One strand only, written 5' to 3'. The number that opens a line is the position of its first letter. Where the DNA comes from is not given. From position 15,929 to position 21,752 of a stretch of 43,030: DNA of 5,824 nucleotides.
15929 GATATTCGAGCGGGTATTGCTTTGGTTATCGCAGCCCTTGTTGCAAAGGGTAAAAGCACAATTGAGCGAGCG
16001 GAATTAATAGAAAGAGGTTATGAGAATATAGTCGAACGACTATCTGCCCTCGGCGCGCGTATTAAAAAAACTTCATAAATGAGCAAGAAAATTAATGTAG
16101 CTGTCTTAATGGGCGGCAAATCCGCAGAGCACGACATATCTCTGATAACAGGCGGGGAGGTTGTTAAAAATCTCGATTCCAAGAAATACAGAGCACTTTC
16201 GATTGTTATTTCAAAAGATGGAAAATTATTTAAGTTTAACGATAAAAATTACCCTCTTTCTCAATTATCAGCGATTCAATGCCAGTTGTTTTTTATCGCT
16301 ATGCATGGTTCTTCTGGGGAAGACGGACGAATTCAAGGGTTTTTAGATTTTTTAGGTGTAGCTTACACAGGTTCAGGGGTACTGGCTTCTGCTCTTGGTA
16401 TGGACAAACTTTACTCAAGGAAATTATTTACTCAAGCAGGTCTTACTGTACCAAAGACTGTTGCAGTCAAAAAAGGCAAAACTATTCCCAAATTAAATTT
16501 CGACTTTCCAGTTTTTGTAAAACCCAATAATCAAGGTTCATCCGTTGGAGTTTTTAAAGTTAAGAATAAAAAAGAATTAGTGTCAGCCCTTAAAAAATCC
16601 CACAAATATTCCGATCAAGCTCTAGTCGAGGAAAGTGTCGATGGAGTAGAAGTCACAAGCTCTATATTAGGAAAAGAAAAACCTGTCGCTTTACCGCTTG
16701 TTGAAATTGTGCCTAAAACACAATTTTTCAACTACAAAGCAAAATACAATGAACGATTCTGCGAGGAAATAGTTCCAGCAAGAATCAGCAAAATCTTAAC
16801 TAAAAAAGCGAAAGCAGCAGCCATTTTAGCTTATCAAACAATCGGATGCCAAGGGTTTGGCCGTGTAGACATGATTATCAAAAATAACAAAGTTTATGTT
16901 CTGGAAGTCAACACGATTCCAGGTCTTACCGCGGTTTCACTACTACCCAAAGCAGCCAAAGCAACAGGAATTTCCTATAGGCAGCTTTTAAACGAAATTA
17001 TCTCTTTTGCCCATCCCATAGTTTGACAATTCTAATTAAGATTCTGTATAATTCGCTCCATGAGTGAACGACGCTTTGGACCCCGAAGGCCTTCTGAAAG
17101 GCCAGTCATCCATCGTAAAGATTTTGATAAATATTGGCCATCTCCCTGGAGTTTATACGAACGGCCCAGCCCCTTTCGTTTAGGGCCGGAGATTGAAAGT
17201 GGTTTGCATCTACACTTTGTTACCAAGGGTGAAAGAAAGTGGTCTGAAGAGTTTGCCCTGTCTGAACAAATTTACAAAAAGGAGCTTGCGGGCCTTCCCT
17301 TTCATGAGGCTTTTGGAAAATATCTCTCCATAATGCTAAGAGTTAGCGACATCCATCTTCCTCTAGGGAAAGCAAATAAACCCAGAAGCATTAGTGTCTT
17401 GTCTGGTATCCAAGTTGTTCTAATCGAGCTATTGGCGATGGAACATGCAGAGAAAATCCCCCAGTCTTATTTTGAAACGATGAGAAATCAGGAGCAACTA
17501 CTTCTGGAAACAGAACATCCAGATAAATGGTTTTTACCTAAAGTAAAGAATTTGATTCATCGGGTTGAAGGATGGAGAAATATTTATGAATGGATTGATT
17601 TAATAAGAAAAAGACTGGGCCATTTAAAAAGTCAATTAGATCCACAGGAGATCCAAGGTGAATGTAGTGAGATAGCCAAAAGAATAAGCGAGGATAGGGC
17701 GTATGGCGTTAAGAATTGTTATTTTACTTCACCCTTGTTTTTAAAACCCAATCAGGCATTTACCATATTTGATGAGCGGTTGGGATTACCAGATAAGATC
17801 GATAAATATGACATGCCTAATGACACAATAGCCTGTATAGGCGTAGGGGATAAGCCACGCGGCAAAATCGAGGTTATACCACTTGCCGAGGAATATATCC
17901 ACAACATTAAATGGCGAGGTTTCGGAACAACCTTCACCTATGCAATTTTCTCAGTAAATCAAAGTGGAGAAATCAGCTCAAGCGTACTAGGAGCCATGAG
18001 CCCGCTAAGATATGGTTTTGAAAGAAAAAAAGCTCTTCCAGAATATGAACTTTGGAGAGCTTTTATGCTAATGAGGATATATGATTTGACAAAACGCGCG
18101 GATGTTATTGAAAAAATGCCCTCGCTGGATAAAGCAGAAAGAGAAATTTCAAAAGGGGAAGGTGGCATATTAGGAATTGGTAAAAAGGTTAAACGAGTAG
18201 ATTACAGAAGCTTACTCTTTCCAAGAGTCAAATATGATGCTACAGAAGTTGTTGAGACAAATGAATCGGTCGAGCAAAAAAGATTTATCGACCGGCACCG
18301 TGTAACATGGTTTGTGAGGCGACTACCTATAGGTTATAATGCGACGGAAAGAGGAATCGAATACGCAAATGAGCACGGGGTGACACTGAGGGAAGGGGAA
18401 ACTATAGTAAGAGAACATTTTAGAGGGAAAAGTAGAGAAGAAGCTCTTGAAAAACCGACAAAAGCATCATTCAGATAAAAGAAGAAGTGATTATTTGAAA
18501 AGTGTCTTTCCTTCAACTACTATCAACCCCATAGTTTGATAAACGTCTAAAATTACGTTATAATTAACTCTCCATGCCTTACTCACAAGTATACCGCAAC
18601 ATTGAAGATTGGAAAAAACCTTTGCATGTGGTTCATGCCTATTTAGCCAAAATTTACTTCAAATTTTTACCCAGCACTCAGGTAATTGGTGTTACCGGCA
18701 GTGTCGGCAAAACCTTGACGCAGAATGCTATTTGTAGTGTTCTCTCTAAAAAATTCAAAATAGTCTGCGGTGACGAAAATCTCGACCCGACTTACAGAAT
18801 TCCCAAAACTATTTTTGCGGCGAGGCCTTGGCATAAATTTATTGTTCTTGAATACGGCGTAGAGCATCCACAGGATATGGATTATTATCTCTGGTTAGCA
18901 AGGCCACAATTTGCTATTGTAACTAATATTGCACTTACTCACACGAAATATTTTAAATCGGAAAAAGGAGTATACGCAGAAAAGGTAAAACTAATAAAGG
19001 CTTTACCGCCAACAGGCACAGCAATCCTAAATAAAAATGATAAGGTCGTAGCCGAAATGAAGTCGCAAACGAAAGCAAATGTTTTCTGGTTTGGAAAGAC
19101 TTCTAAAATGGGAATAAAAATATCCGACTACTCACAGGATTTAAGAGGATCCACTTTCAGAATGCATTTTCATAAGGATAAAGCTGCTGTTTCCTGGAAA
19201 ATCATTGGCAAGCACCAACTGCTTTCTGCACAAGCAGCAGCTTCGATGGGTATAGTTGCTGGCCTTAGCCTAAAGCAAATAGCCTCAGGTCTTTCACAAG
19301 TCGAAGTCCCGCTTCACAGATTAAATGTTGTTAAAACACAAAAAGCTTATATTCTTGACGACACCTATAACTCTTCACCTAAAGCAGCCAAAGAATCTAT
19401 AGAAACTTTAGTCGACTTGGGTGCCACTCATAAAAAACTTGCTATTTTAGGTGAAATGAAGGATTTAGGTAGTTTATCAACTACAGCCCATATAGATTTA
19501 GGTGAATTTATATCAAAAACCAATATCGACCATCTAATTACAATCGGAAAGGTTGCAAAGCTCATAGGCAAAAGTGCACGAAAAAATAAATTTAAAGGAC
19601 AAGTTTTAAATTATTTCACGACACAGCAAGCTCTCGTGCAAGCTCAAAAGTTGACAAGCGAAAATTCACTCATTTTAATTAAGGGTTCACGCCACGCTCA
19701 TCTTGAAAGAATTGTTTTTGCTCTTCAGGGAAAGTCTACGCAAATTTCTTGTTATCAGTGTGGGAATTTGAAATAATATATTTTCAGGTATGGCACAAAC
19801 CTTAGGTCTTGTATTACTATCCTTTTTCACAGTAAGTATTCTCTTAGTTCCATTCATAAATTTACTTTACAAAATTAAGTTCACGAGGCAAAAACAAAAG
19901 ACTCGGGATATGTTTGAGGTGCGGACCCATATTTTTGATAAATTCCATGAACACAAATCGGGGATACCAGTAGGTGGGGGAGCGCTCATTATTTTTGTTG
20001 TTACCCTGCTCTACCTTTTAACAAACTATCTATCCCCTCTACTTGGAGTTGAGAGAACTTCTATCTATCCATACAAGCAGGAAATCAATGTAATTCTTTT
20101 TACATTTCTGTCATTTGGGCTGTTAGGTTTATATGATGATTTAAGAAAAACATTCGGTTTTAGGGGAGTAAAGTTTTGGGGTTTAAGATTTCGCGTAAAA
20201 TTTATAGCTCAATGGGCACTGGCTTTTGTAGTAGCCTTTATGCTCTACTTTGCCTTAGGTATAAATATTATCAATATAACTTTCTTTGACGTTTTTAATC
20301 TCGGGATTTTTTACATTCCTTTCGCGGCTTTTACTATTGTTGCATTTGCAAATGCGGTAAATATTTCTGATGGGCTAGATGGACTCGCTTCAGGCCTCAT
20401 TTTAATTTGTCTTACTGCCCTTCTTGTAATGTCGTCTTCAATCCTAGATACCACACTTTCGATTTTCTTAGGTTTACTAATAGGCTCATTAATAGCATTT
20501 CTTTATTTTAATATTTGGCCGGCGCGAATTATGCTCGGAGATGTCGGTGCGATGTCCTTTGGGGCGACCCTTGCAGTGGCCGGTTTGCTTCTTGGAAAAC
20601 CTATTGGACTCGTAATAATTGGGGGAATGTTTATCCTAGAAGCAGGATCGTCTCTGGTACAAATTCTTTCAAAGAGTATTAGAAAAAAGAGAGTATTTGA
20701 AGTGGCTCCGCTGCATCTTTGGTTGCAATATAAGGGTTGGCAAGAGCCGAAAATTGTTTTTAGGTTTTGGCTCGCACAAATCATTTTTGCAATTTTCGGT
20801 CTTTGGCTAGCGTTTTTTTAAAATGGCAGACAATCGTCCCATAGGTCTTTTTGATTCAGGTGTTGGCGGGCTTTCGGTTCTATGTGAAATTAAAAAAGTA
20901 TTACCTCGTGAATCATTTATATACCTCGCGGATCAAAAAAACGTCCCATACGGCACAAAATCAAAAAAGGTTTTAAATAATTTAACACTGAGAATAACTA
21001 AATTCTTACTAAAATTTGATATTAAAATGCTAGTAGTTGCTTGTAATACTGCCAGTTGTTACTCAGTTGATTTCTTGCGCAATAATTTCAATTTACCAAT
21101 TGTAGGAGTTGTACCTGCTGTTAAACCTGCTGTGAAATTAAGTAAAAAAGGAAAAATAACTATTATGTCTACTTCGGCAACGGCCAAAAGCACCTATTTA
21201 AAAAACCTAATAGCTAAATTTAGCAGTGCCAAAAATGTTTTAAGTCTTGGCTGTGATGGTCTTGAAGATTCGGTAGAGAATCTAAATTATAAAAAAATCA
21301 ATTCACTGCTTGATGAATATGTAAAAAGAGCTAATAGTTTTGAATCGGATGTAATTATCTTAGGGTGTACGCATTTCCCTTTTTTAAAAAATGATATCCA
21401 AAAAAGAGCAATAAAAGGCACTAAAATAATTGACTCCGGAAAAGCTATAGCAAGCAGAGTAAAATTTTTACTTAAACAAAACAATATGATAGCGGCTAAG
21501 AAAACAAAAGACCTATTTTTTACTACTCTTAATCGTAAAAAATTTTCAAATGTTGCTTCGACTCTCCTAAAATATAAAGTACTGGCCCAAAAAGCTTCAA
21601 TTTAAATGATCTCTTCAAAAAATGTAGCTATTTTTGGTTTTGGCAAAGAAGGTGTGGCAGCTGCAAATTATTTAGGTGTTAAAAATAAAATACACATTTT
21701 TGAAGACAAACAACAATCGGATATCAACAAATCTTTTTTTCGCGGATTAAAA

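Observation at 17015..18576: Foreign-looking 472-aa orphan gene between ddl and murF, bracketed by a duplicated ddl-end/promoter segment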

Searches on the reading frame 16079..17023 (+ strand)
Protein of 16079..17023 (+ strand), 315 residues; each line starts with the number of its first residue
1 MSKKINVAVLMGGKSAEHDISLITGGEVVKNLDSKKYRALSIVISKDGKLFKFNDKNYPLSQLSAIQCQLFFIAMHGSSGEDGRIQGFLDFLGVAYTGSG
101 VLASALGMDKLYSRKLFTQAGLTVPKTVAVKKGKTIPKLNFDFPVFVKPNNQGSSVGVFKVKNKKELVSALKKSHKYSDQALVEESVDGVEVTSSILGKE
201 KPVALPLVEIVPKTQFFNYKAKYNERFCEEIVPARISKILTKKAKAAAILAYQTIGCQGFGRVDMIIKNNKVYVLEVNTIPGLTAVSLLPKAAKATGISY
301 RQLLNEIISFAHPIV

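Call 5: search_protein_families(library=pfam, proteins=[window:16079-17023:+], max_evalue=0.01)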
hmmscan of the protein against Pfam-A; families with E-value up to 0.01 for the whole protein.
window:16079-17023:+ (315 aa): 9 families
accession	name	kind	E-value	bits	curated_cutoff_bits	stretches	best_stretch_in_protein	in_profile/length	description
PF07478.18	Dala_Dala_lig_C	-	7.3e-54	182.8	24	1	118-308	3-203/204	D-ala D-ala ligase C-terminus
PF01820.27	Dala_Dala_lig_N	-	7.2e-24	85.1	34.6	2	6-56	1-51/121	D-ala D-ala ligase N-terminus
PF02655.19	ATP-grasp_3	-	1e-10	42.4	23.2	1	109-279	3-155/160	ATP-grasp domain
PF08443.16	RimK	-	4.1e-09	36.8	21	1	109-177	3-72/188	RimK-like ATP-grasp domain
PF02222.28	ATP-grasp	-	1.7e-06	28.3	27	1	116-277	2-159/179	ATP-grasp domain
PF14397.11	ATPgrasp_ST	-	1.8e-05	24.6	31.4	0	245-288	219-263/278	Sugar-transfer associated ATP-grasp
PF13535.11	ATP-grasp_4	-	4.6e-05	23.5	27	1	142-192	2-66/160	ATP-grasp domain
PF02786.22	CPSase_L_D2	-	6.6e-05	23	19.8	1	140-279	36-178/211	Carbamoyl-phosphate synthase L chain, ATP binding domain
PF14398.11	ATPgrasp_YheCD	-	0.0019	18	26.8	0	124-185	29-91/255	YheC/D like ATP-grasp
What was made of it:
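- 16079..17026 (+): ddl (D-Ala-D-Ala ligase), the upstream neighbour. Call 5.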

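Call 24: find_related_loci(query=window:16079-17023:+, collection=genome_contigs, flank=6000)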
Query window:16079-17023:+ (315 aa) in genome_contigs; peptide patterns used: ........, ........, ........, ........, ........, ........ (x = any residue, [..] = any of these).
262 stretches matched a pattern; 15 encode a relative of the query (tblastn E <= 1e-3); 15 distinct loci.
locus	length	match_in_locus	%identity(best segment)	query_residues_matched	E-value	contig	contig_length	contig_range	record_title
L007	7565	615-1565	75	1-313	7e-157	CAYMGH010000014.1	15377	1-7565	MAG TPA_asm: uncultured Gammaproteobacteria bacterium isolate SRP269290_co1_900 genome assembly, contig: NODE_5239_lengt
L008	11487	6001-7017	67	1-313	1e-143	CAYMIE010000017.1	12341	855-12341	MAG TPA_asm: uncultured Gammaproteobacteria bacterium isolate SRP050083_co3_380 genome assembly, contig: NODE_4446_lengt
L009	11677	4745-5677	65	1-311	6e-135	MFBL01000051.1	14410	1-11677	MAG: Candidatus Curtissbacteria bacterium RIFCSPHIGHO2_12_FULL_41_17 rifcsphigho2_12_scaffold_7568, whole genome shotgun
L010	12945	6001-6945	68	1-313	9e-135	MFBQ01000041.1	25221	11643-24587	MAG: Candidatus Curtissbacteria bacterium RIFCSPLOWO2_01_FULL_41_18 rifcsplowo2_01_scaffold_7747, whole genome shotgun s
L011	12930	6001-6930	64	4-311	2e-126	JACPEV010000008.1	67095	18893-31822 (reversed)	MAG: Candidatus Curtissbacteria bacterium isolate NC_groundwater_344_Ag_B-0.1um_41_20 GD18-4_B1_scaffold_362581, whole g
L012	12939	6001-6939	64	1-311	1e-126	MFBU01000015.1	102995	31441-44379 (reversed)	MAG: Candidatus Curtissbacteria bacterium RIFCSPLOWO2_02_41_11 rifcsplowo2_02_sub10_scaffold_33, whole genome shotgun se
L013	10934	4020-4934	60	1-311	1e-112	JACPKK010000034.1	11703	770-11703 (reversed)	MAG: Candidatus Curtissbacteria bacterium isolate NC_groundwater_492_Ag_S-0.1um_45_10 S35_SO-1_scaffold_286904, whole ge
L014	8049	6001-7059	37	1-311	4e-66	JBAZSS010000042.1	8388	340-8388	MAG: Parcubacteria group bacterium isolate SO_2017_GW1_179 NODE_31832_length_8388_cov_0.993584_OW334_2017, whole genome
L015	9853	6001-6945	39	4-311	4e-63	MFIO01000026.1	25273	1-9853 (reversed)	MAG: Candidatus Giovannonibacteria bacterium RIFCSPLOWO2_12_FULL_43_11c rifcsplowo2_12_scaffold_5450, whole genome shotg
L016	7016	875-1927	34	1-311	7e-58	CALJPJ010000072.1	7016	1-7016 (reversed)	MAG: uncultured Bdellovibrionales bacterium isolate L4_Bin_METABAT__131_sub_1 genome assembly, contig: c_000000249724, w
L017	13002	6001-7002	37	6-311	1e-53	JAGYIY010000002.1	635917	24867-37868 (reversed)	MAG: Roseivirga sp. isolate M30B27 2, whole genome shotgun sequence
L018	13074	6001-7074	33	1-312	5e-50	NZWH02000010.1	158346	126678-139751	MAG: bacterium isolate NAT510 77365, whole genome shotgun sequence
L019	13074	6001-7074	33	1-312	4e-49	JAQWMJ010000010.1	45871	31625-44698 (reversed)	MAG: Thermodesulfobacteriota bacterium isolate cluster2_bin.15 k141_4426635, whole genome shotgun sequence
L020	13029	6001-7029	36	1-311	2e-67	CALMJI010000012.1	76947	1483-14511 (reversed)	MAG TPA_asm: uncultured bacterium isolate SRR5997543_bin.20_CONCOCT_v1.1_MAG genome assembly, contig: ERZ795114.27, whol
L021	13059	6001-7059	37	1-311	3e-65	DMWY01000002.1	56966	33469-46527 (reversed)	MAG TPA_asm: Candidatus Moraniibacteriota bacterium isolate UBA12116 contig_25, whole genome shotgun sequence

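Call 25: find_related_loci(query=window:16079-17023:+, collection=metagenome_contigs, flank=6000)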
Query window:16079-17023:+ (315 aa) in metagenome_contigs; peptide patterns used: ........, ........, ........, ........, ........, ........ (x = any residue, [..] = any of these).
427 stretches matched a pattern; 35 encode a relative of the query (tblastn E <= 1e-3); 35 distinct loci.
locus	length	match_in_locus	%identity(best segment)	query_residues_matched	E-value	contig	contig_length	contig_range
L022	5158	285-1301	68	1-313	6e-147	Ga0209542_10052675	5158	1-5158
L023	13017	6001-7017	67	1-313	2e-143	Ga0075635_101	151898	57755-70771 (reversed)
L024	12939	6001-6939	65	3-313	5e-136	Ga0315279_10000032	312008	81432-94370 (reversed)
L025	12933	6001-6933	65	1-311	1e-134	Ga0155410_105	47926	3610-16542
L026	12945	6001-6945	68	1-313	2e-134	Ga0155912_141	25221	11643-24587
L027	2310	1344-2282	65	3-313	9e-142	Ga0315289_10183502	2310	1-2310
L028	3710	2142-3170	61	1-315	6e-135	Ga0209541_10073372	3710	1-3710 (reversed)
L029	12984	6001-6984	61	1-311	1e-130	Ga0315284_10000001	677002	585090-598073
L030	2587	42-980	61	1-311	4e-134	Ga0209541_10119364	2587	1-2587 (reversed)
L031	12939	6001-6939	64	1-311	2e-126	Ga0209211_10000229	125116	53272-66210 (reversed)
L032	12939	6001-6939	64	1-311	2e-126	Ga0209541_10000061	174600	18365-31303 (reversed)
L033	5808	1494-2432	60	1-311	1e-121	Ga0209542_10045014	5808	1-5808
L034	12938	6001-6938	72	1-313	1e-119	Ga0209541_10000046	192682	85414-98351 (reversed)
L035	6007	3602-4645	42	1-311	2e-77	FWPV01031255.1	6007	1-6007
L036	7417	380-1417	40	1-311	3e-74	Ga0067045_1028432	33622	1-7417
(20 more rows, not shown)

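Call 54: search_protein_families(library=pfam, proteins=[L024:6982-7575:+, L034:6973-7989:+, L012:6948-8081:+], max_evalue=0.01)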
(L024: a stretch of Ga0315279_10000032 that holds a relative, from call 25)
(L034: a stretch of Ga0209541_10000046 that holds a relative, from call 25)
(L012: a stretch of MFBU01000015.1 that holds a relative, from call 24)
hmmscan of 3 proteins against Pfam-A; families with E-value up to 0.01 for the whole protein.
L024:6982-7575:+ (198 aa): 1 family
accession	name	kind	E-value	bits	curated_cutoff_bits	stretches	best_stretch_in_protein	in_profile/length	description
PF02698.23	DUF218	-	2.9e-05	24.4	27.6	1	35-143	21-122/133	DUF218 domain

L034:6973-7989:+ (339 aa): 0 families

L012:6948-8081:+ (378 aa): 2 families
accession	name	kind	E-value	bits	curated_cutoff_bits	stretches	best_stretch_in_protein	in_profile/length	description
PF01168.26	Ala_racemase_N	-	2.2e-47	162.1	24.1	1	23-237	3-218/220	Alanine racemase, N-terminal domain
PF00842.27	Ala_racemase_C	-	2e-33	115.1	25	1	249-371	1-122/127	Alanine racemase, C-terminal domain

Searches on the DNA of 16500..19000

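Call 94: search_rna_families(source=window, start=16500, end=19000, threshold=evalue, max_evalue=1)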
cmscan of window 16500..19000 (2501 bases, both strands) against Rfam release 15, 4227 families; matches with E-value up to 1: 0.
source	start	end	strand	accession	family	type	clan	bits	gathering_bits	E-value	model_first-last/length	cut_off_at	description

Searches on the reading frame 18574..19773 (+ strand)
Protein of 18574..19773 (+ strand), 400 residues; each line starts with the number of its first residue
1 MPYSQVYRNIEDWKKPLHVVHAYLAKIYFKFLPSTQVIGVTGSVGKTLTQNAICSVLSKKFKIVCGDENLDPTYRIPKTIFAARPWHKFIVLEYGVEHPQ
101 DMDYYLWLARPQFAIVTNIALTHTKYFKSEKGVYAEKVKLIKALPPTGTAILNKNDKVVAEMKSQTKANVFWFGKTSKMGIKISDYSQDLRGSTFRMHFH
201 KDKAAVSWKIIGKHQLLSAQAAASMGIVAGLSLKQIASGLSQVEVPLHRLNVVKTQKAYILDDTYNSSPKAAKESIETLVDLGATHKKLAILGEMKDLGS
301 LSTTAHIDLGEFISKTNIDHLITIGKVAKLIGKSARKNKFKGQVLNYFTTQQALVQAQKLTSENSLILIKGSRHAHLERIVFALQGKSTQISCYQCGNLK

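Call 5: search_protein_families(library=pfam, proteins=[window:18574-19773:+], max_evalue=0.01)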
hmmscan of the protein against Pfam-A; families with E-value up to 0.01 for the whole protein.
window:18574-19773:+ (400 aa): 2 families
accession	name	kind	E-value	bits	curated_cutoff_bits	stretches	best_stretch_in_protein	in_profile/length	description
PF08245.18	Mur_ligase_M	-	3.2e-26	93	24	1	40-224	1-198/200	Mur ligase middle domain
PF02875.26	Mur_ligase_C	-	5.4e-14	53.6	28.4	1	248-373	1-127/127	Mur ligase, glutamate ligase domain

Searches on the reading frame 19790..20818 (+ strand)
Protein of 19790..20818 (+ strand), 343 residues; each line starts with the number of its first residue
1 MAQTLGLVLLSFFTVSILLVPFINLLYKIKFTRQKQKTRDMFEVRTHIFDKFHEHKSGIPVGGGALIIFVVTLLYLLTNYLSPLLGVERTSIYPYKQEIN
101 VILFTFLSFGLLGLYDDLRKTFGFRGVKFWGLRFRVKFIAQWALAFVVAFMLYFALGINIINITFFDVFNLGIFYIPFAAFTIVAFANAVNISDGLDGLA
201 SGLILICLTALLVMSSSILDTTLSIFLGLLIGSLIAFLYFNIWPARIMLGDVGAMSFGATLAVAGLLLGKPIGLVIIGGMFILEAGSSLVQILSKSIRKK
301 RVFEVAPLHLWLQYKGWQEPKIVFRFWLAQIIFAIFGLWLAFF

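Call 5: search_protein_families(library=pfam, proteins=[window:19790-20818:+], max_evalue=0.01)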
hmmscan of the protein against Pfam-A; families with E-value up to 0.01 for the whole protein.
window:19790-20818:+ (343 aa): 1 family
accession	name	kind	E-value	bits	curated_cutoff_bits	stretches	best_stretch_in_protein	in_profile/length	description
PF00953.26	Glycos_transf_4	-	1.8e-28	100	27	1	101-267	3-158/160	Glycosyl transferase family 4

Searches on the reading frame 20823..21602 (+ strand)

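Call 5: search_protein_families(library=pfam, proteins=[window:20823-21602:+], max_evalue=0.01)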
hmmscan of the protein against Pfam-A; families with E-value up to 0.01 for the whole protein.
window:20823-21602:+ (260 aa): 1 family
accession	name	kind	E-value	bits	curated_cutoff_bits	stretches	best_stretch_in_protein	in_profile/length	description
PF01177.27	Asp_Glu_race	-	1.1e-16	61.7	31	1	34-211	32-209/211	Asp/Glu/Hydantoin racemase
